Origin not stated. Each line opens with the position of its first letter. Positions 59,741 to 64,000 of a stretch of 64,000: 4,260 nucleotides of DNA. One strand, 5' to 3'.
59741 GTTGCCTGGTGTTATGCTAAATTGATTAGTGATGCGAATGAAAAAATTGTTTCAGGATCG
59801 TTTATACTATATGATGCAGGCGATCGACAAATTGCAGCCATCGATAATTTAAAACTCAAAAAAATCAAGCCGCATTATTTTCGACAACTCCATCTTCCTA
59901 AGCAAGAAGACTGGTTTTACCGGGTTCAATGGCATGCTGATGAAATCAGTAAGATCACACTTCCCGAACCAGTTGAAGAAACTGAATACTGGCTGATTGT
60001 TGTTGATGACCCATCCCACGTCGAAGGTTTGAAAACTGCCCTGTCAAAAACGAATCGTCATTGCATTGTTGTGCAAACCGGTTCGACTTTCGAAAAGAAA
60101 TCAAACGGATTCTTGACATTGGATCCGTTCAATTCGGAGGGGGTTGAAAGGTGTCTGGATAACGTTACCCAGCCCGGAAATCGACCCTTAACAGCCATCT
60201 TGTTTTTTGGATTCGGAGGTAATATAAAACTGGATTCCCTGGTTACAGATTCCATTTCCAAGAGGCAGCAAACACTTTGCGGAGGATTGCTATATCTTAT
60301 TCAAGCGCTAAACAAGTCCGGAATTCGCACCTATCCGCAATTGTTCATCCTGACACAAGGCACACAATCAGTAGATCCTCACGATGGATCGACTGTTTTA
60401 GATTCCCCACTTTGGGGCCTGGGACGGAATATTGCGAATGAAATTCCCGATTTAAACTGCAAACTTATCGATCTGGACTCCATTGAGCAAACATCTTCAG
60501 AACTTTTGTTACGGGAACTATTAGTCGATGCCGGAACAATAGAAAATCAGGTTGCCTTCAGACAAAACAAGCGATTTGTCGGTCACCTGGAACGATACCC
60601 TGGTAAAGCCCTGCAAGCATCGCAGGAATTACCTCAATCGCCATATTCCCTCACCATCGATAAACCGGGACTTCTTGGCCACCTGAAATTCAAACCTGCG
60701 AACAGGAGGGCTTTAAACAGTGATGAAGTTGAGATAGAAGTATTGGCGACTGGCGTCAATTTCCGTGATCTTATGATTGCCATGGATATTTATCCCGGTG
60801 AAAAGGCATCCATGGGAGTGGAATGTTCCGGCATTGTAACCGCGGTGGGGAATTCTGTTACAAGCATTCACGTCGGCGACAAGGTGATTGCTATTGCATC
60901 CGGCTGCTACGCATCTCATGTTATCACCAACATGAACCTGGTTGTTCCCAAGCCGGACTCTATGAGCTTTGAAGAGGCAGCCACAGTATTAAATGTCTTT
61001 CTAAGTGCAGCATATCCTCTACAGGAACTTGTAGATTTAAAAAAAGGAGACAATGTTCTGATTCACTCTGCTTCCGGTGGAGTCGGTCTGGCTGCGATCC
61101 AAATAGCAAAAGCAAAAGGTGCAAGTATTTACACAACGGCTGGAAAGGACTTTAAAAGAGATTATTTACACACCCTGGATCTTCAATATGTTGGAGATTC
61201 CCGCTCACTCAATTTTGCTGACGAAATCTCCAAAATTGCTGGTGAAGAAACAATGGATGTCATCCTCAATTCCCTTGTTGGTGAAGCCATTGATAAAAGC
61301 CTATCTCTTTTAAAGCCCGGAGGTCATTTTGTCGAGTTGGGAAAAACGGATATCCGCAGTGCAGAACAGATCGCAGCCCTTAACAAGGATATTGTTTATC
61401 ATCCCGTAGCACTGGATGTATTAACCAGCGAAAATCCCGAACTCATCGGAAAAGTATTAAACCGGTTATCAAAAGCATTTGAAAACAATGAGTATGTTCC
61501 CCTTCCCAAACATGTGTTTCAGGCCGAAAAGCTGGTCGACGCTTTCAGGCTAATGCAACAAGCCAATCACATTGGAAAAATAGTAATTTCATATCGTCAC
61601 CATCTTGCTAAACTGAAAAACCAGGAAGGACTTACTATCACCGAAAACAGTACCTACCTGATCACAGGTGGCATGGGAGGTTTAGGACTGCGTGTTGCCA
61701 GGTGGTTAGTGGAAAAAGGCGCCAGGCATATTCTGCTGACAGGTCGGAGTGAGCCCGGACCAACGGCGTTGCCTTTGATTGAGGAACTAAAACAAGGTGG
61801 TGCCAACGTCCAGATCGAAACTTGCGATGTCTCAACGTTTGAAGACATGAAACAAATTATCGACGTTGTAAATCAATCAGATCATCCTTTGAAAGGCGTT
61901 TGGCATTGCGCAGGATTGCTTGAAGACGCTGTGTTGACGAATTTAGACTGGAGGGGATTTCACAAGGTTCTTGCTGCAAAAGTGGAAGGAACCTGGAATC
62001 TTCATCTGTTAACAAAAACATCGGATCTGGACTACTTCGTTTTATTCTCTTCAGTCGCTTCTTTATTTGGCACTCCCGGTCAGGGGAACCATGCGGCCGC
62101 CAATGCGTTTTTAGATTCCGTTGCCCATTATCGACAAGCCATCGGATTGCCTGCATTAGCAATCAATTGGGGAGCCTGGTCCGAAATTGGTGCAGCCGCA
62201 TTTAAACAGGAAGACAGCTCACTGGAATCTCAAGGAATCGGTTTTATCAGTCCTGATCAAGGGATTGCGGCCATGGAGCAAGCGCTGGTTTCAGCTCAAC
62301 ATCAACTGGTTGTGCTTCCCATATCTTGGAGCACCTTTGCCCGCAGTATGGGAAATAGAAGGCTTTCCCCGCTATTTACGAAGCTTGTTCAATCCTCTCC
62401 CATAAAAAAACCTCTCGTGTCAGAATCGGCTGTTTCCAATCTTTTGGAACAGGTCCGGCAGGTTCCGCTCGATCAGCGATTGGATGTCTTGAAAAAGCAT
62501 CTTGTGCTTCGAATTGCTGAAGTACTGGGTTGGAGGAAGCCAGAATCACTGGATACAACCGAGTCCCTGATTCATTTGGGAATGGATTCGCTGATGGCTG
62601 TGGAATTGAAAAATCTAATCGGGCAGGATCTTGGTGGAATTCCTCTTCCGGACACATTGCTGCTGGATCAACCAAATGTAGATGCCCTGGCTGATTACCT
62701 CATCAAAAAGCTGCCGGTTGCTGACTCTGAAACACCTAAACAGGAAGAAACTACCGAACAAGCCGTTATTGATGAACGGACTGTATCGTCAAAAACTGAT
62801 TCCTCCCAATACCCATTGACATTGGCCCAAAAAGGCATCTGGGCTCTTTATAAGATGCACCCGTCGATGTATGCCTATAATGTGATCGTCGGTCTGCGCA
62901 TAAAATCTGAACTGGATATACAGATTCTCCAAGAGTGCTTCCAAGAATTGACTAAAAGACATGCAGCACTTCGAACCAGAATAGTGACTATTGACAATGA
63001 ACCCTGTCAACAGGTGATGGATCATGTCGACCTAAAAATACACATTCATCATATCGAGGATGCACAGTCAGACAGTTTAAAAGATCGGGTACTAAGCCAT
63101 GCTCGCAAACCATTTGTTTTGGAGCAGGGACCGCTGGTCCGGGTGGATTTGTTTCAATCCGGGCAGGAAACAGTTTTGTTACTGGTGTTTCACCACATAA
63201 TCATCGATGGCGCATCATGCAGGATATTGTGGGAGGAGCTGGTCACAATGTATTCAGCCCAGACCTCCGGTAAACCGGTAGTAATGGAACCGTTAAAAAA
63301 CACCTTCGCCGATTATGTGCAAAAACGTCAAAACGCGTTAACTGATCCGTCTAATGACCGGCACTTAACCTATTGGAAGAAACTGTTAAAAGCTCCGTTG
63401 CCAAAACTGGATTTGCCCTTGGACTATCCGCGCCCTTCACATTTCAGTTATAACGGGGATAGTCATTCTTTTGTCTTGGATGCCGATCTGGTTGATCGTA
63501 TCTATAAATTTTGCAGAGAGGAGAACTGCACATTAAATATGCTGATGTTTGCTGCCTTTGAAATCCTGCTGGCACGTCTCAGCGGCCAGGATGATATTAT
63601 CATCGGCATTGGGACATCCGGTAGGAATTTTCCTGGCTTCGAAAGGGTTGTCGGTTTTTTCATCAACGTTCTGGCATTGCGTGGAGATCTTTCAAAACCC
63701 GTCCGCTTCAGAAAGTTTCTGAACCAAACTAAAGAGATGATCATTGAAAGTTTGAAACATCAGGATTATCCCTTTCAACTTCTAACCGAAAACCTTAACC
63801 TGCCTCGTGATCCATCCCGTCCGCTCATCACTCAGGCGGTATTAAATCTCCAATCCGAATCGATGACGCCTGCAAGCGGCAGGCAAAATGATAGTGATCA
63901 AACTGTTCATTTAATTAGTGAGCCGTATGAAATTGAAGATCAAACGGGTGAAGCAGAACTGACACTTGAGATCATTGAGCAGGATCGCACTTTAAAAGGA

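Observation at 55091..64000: Giant open-ended PKS-NRPS ORF (KS-AT-MT-DH-ER-KR-ACP-C...) that the ORF track misses: the start of an uncharacterised natural-product cluster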

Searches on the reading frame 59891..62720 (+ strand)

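Call 22: search_solved_structures(query=window:59891-62720:+, max_evalue=1e-10, show_alignments=3)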
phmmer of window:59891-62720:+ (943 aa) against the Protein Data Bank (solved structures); distinct sequences matched with E-value up to 1e-10: 85 (the best 60 are shown).
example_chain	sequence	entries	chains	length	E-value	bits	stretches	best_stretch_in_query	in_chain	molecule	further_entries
9d2y_A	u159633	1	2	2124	4.6e-116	392.5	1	148-939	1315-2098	Multifunctional mycocerosic acid synthase membrane-associated MAS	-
9d2z_A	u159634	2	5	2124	4.6e-116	392.5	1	148-939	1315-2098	Mycocerosic acid synthase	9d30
8g7w_A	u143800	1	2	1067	1.1e-107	364.7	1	156-800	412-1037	Type I PKS module 4, module 5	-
3slk_A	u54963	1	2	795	1.1e-104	354.8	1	148-823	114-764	Polyketide synthase extender module 2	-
5bp4_A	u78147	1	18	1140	5e-103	349.4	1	145-801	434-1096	Mycocerosic acid synthase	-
5dp1_A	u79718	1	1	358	5e-69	236.8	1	249-567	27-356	CurK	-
2vz8_A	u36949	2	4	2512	2.3e-68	234.6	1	284-769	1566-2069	FATTY ACID SYNTHASE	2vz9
9b80_A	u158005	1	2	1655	4.7e-66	227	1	287-769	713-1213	Fatty acid synthase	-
8eyi_E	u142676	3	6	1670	4.9e-66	227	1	287-769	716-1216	Fatty acid synthase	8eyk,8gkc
8vf7_A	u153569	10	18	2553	1.4e-65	225.4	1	287-769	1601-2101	Fatty acid synthase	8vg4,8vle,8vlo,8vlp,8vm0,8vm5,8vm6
6fn6_A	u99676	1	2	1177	2e-65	224.9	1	284-769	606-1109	Fatty acid synthase 1, isoform A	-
8vf7_B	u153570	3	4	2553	5.6e-65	223.5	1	287-769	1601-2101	Fatty acid synthase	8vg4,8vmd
7s6c_A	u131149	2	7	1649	3.7e-58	200.9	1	587-938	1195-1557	6-deoxyerythronolide-B synthase EryA2, modules 3 and 4, Lsd14 Polyketide synthase fusion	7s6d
7m7i_B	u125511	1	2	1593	3e-57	197.9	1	587-941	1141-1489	EryAI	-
7m7j_B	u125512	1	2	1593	3.8e-57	197.5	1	587-941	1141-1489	EryAI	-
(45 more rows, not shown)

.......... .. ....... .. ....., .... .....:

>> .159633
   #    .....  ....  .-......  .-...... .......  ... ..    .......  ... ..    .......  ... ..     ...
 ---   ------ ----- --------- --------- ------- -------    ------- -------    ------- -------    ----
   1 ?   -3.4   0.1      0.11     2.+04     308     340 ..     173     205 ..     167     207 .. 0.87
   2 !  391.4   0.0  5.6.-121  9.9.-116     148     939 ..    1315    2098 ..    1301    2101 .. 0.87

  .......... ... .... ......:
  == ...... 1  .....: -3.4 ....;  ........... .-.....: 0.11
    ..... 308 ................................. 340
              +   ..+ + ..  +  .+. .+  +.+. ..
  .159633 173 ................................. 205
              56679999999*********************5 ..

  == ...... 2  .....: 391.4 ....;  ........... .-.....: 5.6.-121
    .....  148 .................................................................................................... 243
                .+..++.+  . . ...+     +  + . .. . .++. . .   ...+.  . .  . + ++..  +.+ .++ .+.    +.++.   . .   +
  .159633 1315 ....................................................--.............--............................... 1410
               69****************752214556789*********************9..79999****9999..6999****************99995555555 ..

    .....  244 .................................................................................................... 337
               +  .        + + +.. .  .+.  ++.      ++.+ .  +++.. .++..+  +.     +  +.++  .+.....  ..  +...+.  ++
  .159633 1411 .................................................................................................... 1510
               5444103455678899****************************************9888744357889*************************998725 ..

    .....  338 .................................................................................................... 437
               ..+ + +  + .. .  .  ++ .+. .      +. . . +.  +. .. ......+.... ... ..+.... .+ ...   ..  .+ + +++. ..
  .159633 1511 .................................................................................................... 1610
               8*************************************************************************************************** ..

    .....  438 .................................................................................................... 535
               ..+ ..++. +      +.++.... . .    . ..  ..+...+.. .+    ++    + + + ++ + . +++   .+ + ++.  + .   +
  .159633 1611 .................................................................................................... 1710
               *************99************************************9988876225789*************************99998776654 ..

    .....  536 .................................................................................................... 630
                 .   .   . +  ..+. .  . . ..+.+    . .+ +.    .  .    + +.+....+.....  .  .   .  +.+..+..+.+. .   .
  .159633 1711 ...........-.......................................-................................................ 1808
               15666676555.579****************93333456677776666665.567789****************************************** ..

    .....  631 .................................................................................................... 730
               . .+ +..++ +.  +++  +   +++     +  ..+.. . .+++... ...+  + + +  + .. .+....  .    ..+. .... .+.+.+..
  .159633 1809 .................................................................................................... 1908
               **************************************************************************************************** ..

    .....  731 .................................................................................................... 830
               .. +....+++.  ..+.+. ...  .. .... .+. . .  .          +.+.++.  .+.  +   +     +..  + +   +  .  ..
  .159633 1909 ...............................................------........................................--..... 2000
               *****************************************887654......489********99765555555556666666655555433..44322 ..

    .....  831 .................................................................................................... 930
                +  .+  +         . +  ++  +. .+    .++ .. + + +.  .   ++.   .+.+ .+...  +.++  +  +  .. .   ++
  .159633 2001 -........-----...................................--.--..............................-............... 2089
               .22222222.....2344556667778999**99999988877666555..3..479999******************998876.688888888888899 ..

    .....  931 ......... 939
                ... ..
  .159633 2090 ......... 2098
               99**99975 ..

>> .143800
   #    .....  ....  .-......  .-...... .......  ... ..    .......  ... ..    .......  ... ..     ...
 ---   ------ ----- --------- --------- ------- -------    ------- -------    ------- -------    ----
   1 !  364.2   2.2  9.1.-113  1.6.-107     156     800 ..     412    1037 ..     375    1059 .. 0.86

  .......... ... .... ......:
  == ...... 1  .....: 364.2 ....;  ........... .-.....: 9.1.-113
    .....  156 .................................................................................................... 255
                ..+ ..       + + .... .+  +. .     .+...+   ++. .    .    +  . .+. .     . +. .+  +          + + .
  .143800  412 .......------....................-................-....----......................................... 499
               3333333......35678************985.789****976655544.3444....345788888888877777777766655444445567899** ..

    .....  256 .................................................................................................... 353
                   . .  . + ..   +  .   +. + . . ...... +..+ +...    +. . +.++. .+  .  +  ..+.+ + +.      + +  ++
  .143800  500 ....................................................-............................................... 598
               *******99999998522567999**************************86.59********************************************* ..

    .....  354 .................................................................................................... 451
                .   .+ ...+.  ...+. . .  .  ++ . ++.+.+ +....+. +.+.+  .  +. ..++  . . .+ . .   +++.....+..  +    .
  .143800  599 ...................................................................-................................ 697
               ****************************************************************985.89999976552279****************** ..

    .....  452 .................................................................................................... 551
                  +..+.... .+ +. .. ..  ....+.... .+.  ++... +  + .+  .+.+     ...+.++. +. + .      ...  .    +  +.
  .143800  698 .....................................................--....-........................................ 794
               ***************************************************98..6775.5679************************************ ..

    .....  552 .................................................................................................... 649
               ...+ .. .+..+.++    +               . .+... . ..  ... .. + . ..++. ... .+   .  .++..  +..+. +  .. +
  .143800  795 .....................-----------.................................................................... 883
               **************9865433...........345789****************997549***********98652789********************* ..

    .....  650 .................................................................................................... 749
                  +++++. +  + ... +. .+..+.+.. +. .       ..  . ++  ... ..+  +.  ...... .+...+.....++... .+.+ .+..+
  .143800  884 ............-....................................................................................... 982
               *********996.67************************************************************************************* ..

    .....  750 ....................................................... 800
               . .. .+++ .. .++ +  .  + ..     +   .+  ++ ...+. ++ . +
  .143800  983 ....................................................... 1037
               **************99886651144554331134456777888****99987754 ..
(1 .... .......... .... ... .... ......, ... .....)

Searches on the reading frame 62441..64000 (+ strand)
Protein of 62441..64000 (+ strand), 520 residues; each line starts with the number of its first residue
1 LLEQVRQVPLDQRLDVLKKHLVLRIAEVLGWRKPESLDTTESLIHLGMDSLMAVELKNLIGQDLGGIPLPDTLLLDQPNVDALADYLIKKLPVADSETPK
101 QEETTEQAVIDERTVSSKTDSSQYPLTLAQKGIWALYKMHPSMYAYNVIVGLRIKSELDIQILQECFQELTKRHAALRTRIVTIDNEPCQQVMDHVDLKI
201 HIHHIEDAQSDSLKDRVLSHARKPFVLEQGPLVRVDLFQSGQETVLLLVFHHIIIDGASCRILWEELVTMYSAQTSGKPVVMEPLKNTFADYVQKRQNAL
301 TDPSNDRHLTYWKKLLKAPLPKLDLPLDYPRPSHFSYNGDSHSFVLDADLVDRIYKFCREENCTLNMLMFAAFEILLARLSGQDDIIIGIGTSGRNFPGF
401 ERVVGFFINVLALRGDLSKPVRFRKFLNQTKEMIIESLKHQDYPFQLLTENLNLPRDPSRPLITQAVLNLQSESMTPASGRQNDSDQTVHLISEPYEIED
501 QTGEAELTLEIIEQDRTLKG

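Call 13: find_homologous_proteins(query=window:62441-64000:+, max_evalue=1e-20)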
Query window:62441-64000:+ (520 aa): 72 proteins with E <= 1e-20 among 8000 candidates.
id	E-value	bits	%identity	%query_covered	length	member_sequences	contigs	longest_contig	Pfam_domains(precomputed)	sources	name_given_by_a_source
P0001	2.7e-84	302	33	88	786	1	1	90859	PF00668.26,PF00550.32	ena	-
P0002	8.5e-79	284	37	84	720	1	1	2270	PF08659.17,PF00668.26,PF00550.32,PF13561.13,PF00106.32,PF23297.2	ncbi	ncbi:MAG: SDR family NAD(P)-dependent oxidoreductase, partial [Chloroflexota bacterium]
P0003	1.2e-72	263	38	79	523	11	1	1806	PF00668.26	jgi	jgi:Condensation domain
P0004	1.6e-72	263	37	79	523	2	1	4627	PF00668.26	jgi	jgi:hypothetical protein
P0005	7.7e-70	254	35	77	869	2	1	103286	PF00668.26,PF00501.35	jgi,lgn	jgi:amino acid adenylation domain-containing protein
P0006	2.4e-69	253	31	79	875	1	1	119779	PF00668.26,PF18563.7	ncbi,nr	ncbi:MAG: condensation domain-containing protein [Gemmatimonadaceae bacterium]|nr:condensation domai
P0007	4.1e-66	242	35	78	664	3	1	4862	PF00668.26,PF00501.35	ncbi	ncbi:MAG: non-ribosomal peptide synthetase, partial [Gemmataceae bacterium]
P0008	8.5e-65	238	33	88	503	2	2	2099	PF00668.26,PF00550.32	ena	-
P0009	5.1e-64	235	31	93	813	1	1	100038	PF00668.26,PF00550.32,PF00501.35,PF24919.1,PF23024.2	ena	-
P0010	1.7e-62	230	24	63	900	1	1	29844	PF00668.26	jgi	jgi:condensation domain-containing protein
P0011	6.2e-61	225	36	66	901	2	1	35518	PF00668.26,PF00296.27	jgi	jgi:natural product biosynthesis luciferase-like monooxygenase protein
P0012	3.5e-59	219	33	76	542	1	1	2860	PF00668.26,PF18563.7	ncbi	ncbi:MAG: hypothetical protein EI684_00600, partial [Candidatus Viridilinea halotolerans]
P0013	9.0e-59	218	34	72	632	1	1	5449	PF00668.26,PF00501.35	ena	-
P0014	2.0e-58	217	31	78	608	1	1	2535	PF00668.26,PF00501.35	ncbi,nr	ncbi:MAG: Amino acid adenylation, partial [Firmicutes bacterium]|nr:Amino acid adenylation [Bacillot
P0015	2.2e-58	216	38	68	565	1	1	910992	PF00668.26,PF00501.35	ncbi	-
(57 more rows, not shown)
